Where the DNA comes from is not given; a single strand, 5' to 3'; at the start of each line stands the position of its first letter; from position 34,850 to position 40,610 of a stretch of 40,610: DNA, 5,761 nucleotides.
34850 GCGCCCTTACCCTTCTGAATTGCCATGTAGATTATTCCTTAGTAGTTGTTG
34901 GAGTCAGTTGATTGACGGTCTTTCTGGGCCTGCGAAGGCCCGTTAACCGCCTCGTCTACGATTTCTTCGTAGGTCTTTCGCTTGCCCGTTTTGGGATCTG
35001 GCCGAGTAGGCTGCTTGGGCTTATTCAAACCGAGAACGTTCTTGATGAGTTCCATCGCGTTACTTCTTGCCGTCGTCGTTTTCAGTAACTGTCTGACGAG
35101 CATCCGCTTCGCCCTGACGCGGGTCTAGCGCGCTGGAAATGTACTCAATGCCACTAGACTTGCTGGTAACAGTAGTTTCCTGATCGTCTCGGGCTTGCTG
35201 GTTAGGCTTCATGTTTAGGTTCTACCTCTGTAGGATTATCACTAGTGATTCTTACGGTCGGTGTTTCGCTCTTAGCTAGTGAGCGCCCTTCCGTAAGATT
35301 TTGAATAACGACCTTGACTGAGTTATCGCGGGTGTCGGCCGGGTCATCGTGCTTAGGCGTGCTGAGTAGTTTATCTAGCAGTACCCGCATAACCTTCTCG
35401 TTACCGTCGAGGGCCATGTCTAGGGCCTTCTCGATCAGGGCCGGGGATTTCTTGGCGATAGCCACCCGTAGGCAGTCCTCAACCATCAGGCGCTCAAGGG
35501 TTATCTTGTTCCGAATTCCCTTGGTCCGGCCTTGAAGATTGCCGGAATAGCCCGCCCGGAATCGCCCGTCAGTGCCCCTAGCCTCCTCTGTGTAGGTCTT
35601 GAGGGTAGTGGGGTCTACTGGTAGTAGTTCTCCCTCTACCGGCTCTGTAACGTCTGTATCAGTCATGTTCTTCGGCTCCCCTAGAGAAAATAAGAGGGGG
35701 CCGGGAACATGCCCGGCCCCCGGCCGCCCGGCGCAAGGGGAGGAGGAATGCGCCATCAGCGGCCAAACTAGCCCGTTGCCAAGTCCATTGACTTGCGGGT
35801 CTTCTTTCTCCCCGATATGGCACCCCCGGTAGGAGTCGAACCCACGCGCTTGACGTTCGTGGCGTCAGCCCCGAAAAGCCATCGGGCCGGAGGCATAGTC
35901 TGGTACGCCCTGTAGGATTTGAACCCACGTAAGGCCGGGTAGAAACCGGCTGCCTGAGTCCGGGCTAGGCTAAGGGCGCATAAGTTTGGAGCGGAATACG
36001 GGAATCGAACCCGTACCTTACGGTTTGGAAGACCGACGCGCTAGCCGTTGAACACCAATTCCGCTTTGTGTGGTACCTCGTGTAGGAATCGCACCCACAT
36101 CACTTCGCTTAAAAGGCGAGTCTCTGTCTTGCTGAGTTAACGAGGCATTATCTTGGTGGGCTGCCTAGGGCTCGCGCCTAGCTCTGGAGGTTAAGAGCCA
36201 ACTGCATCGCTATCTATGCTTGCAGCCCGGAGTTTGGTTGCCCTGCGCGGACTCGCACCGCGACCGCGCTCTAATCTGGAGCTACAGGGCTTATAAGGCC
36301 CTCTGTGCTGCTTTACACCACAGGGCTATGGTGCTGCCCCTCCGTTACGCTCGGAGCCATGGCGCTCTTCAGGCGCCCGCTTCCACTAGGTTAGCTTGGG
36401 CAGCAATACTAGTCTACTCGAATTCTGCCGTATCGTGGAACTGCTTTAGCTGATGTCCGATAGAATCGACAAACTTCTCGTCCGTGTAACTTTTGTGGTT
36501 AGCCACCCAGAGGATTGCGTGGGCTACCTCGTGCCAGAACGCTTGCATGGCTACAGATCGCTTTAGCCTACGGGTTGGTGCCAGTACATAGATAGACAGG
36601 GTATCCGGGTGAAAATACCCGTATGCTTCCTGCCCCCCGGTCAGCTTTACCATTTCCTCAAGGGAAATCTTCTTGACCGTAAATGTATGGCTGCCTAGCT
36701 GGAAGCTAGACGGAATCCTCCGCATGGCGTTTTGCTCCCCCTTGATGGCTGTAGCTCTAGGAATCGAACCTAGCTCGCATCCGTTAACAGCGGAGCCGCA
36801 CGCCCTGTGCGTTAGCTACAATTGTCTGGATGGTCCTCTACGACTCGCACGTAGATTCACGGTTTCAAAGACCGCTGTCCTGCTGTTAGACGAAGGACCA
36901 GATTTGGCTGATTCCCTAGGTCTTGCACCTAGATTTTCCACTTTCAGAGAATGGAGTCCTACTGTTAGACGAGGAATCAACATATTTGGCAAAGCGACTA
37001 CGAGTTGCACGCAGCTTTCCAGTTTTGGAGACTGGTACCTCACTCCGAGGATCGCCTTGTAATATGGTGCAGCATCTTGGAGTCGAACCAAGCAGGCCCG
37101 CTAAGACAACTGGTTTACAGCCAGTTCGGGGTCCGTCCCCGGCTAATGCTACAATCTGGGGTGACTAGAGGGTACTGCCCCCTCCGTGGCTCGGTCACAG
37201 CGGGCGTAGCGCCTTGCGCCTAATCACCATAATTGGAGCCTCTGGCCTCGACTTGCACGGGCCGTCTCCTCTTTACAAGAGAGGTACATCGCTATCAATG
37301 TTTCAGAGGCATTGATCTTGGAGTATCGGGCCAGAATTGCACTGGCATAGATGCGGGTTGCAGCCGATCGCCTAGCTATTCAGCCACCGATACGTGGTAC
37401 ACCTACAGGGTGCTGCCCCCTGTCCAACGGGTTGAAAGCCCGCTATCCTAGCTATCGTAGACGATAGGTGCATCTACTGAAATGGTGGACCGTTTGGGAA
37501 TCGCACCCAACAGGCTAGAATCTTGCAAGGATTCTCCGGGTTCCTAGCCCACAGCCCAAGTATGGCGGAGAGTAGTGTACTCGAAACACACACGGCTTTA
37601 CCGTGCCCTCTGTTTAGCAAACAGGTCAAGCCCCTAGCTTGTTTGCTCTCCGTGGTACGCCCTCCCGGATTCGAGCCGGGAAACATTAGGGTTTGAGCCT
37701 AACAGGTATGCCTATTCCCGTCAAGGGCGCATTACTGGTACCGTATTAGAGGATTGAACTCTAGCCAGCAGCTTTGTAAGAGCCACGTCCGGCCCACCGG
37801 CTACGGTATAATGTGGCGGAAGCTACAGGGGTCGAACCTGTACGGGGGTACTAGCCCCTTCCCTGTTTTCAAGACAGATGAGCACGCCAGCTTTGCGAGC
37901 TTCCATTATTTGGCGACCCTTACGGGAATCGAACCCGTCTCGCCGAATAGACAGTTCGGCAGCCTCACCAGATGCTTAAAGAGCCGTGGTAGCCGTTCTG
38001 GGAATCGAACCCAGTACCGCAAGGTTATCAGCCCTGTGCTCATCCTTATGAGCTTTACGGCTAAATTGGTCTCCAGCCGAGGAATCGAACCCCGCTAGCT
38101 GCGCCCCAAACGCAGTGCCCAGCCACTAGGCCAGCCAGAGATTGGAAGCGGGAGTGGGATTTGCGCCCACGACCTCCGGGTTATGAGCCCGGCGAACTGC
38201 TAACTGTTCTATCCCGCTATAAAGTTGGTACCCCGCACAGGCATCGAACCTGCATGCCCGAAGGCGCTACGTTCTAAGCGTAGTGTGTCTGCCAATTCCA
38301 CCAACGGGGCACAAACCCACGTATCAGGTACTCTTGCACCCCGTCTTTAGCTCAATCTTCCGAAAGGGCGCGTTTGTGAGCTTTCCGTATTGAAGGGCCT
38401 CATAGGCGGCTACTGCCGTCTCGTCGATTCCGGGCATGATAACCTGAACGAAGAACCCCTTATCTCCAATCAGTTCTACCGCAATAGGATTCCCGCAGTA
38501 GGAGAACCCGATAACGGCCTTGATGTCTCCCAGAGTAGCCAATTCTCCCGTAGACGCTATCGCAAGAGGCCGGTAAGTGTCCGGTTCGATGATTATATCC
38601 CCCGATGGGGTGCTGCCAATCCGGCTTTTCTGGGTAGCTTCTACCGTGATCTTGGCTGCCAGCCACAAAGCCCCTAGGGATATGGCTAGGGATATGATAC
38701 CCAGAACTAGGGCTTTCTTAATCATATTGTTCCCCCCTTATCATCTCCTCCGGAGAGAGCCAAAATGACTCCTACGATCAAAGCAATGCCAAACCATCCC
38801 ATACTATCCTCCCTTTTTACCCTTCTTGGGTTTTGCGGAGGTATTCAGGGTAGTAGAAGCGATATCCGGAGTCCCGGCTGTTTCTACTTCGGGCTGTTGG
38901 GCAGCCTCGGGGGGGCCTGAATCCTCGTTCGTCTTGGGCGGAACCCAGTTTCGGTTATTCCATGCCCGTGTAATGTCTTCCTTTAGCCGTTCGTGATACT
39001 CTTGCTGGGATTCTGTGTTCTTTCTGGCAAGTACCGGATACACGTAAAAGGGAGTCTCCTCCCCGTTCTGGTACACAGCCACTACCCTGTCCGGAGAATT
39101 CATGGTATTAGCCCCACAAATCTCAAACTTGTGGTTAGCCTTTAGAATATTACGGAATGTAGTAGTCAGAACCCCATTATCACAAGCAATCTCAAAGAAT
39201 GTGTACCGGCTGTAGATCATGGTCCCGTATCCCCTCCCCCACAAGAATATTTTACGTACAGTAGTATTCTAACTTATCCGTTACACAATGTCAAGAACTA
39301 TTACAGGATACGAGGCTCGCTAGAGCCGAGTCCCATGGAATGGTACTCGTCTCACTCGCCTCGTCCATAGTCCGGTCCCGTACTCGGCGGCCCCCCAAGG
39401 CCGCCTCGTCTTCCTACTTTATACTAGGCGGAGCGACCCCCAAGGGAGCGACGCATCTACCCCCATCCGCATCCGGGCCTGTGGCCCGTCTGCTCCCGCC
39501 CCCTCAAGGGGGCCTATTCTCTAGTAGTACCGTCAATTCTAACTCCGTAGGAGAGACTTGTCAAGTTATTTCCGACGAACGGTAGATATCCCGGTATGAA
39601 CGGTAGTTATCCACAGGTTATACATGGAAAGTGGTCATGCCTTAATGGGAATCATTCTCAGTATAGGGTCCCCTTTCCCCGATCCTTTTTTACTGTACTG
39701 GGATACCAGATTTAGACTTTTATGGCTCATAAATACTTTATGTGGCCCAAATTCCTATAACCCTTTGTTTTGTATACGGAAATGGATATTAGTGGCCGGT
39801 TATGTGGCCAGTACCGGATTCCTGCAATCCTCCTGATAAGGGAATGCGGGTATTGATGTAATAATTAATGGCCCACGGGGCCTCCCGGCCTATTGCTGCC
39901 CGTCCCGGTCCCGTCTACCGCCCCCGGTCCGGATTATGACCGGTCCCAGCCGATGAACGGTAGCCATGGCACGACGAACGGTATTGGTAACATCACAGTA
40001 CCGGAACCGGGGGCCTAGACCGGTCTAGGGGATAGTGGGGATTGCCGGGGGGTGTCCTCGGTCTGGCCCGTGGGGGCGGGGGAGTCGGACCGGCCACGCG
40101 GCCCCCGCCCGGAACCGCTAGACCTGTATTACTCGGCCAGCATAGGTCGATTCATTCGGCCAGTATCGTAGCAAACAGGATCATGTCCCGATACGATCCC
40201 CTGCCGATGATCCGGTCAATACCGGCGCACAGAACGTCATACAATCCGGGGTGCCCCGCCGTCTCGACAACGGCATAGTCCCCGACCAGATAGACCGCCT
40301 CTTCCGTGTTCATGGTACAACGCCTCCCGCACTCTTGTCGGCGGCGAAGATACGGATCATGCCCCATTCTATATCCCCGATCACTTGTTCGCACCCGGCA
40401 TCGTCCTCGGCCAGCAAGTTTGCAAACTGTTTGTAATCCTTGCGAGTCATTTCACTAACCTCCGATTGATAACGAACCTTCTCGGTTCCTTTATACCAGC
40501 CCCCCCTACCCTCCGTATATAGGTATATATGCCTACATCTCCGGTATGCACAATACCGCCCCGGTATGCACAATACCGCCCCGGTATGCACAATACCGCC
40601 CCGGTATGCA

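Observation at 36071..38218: Half of the tRNAs share a rewired elbow: G55 instead of U55 in the T-loop, covarying with loss of the D-loop GG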

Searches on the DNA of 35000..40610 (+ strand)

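Call 3: search_rna_families(source=window, start=35000, end=40610, threshold=evalue, max_evalue=10, show_alignments=0)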
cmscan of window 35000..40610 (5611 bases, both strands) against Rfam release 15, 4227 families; matches with E-value up to 10: 15.
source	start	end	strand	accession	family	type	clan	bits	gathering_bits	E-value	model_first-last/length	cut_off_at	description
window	38146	38218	-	RF00005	tRNA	Gene; tRNA;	CL00001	60.4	29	1.2e-11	1-71/71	no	tRNA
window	35904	35979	-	RF00005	tRNA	Gene; tRNA;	CL00001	50.9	29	4.9e-09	1-71/71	no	tRNA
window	36830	36900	-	RF00005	tRNA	Gene; tRNA;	CL00001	48.6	29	2.1e-08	1-71/71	no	tRNA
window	37990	38062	-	RF00005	tRNA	Gene; tRNA;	CL00001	46.5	29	8.3e-08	1-71/71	no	tRNA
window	37914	37985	-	RF00005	tRNA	Gene; tRNA;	CL00001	42.3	29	1.2e-06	1-71/71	no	tRNA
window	38229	38310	-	RF00005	tRNA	Gene; tRNA;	CL00001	41.4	29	2.1e-06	1-71/71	no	tRNA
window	36074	36146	-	RF00005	tRNA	Gene; tRNA;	CL00001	40.6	29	3.4e-06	1-71/71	no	tRNA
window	37656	37730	-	RF00005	tRNA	Gene; tRNA;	CL00001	40.1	29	4.5e-06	1-71/71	no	tRNA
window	37322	37393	-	RF00005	tRNA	Gene; tRNA;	CL00001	36.8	29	3.8e-05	1-71/71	no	tRNA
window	35993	36062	-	RF00005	tRNA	Gene; tRNA;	CL00001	36.6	29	4.3e-05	3-68/71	no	tRNA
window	37818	37904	-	RF01852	tRNA-Sec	Gene; tRNA;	CL00001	35.4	47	0.00024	1-91/91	no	Selenocysteine transfer RNA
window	35903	35979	+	RF04354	Plastid-ycf2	Cis-reg;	-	20.8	65.7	1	1-75/75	no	Plastid-ycf2 5UTR RNA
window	37071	37144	-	RF01852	tRNA-Sec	Gene; tRNA;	CL00001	19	47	4.2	1-91/91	no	Selenocysteine transfer RNA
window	38070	38141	-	RF01852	tRNA-Sec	Gene; tRNA;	CL00001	17.7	47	9.2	1-91/91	no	Selenocysteine transfer RNA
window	38139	38212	-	RF00233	Tymo_tRNA-like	Cis-reg;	-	17.6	40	3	1-84/84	no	Tymovirus/Pomovirus/Furovirus tRNA-like 3' UTR element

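Call 5: search_dna_similar(query=window:35850-38400:+, collection=phages, mode=distant, max_rows=30)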
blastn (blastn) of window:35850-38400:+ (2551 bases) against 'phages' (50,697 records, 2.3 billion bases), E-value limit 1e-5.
Records with a match: 129; places in all: 137; records where one place covers at least 80% of the query: 0.
Best place of each record, by identity: 80-90% 60; 60-80% 69.
By first word of the organism name: Erwinia 34; Vibrio 18; Caulobacter 17; Prevotella 9; Synechococcus 5; Salmonella 5; Xanthomonas 4; Streptomyces 4; Gordonia 4; Acinetobacter 4; and 15 more.
By host as written in the record: - 32; Erwinia amylovora 11; Prevotella sp. 9; Caulobacter crescentus NA1000 6; Erwinia amylovora IVIA 1892.1 4; Gordonia terrae 3612 4; Caulobacter crescentus 4; Caulobacter vibrioides 4; and 40 more.
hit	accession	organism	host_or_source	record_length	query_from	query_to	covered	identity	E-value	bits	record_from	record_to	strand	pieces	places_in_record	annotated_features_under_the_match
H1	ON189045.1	Xanthomonas phage Elanor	Xanthomonas translucens pv. translucens ...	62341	2286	2387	4%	76.5%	5e-10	73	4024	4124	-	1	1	none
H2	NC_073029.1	Xanthomonas phage Elanor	Xanthomonas translucens pv. translucens ...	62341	2286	2387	4%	76.5%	5e-10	73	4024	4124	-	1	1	none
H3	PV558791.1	Variovorax phage VBv52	Variovorax boronicumulans DSM 21722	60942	2299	2387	3%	79.8%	1e-11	79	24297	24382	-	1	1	record has no annotation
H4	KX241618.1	Xanthomonas phage Xoo-sp2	Xanthomonas oryzae pv. oryzae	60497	2299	2387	3%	79.8%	1e-11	79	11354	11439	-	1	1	none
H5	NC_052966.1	Xanthomonas phage Xoo-sp2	Xanthomonas oryzae pv. oryzae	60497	2299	2387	3%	79.8%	1e-11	79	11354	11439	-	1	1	none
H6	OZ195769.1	Vibrio phage D482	Seawater and oysters mix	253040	120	208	3%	77.5%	3e-6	62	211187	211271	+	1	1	hypothetical protein (x2)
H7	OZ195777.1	Vibrio phage D480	Seawater and oysters mix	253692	120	208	3%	77.5%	3e-6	62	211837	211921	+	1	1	hypothetical protein (x2)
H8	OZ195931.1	Vibrio phage D491s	Seawater and oysters mix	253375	120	208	3%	77.5%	3e-6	62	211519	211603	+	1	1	hypothetical protein (x2)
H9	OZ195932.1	Vibrio phage D481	Seawater and oysters mix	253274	120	208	3%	77.5%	3e-6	62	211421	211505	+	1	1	hypothetical protein (x2)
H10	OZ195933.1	Vibrio phage D486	Seawater and oysters mix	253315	120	208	3%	77.5%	3e-6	62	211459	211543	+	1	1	hypothetical protein (x2)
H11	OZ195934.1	Vibrio phage D483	Seawater and oysters mix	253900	120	208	3%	77.5%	3e-6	62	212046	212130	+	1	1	hypothetical protein (x2)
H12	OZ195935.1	Vibrio phage D484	Seawater and oysters mix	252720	120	208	3%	77.5%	3e-6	62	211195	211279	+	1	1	hypothetical protein (x2)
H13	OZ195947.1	Vibrio phage D525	Seawater and oysters mix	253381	120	208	3%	77.5%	3e-6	62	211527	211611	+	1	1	hypothetical protein (x2)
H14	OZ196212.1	Vibrio phage D527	Seawater and oysters mix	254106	120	208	3%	77.5%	3e-6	62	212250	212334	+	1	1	hypothetical protein (x2)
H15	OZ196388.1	Vibrio phage D485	Seawater and oysters mix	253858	120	208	3%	77.5%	3e-6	62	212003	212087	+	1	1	hypothetical protein (x2)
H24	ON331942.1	Stenotrophomonas phage vB_Sm_QDWS359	Stenotrophomonas maltophilia SM102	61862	2290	2368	3%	83.5%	3e-13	85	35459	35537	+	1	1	tRNA-fMet | tRNA-Ile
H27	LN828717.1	Synechococcus phage S-PM2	-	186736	2294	2371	3%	83.5%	3e-12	82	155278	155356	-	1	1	putative ATPase | tRNA-Met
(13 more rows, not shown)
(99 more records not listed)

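Call 7: get_annotated_region(hit=H24, flank=300)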
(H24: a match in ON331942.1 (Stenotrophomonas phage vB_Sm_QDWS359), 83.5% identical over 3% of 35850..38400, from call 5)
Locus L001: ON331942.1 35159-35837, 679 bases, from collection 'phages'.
description: Stenotrophomonas phage vB_Sm_QDWS359, complete genome.
organism: Stenotrophomonas phage vB_Sm_QDWS359 (NCBI taxid 2943841)
taxonomy: Viruses; Duplodnaviria; Heunggongvirae; Uroviricota; Caudoviricetes; Mesyanzhinovviridae; Bradleyvirinae; Bosavirus
host: Stenotrophomonas maltophilia SM102; source: -; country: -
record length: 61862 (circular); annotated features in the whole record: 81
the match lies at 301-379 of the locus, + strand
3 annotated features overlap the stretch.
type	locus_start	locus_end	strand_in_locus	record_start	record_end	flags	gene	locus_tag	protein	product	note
tRNA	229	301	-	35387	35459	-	-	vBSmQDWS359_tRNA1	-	tRNA-Ile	-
tRNA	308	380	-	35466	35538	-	-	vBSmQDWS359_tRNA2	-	tRNA-fMet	-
CDS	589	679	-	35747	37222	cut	-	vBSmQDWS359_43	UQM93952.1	terminase large subunit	-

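Call 8: get_annotated_region(hit=H27, flank=300)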
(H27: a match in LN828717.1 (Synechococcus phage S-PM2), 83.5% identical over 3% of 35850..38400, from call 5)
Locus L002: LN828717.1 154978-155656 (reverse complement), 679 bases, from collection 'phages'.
description: Synechococcus phage S-PM2 spontaneous deletion mutant, complete genome.
organism: Synechococcus phage S-PM2 (NCBI taxid 238854)
taxonomy: Viruses; Duplodnaviria; Heunggongvirae; Uroviricota; Caudoviricetes; Kyanoviridae; Nodensvirus; Nodensvirus spm2
host: -; source: -; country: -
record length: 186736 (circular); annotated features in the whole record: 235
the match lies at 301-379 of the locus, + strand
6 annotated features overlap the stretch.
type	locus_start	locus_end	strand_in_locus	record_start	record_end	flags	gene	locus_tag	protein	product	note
tRNA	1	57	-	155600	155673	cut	-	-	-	tRNA-Asn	Anticodon:+GTT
CDS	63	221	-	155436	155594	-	-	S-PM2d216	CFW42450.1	hypothetical protein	T4-LIKE GC: 733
CDS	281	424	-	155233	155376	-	-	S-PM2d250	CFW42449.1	putative ATPase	T4-LIKE GC: 732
tRNA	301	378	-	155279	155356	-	-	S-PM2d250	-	tRNA-Met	Anticodon:+CAT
tRNA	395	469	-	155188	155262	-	-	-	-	tRNA-Ala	Anticodon:+TGC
tRNA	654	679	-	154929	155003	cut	-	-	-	tRNA-Thr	Anticodon:+TGT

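Call 9: get_annotated_region(hit=H4, flank=300)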
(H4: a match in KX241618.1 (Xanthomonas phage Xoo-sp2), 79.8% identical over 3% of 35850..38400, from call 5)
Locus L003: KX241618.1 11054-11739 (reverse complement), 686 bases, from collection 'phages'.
description: Xanthomonas phage Xoo-sp2, complete genome.
organism: Xanthomonas phage Xoo-sp2 (NCBI taxid 1852622)
taxonomy: Viruses; Duplodnaviria; Heunggongvirae; Uroviricota; Caudoviricetes; Mesyanzhinovviridae; Bradleyvirinae; Xooduovirus; Xooduovirus Xoosp2
host: Xanthomonas oryzae pv. oryzae; source: soil; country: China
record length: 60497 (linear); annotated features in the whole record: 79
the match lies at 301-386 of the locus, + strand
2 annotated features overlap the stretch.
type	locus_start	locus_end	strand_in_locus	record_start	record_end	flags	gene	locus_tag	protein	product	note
CDS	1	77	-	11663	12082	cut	-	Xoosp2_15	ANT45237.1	hypothetical protein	-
CDS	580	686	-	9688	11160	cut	-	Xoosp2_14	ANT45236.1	terminase large subunit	-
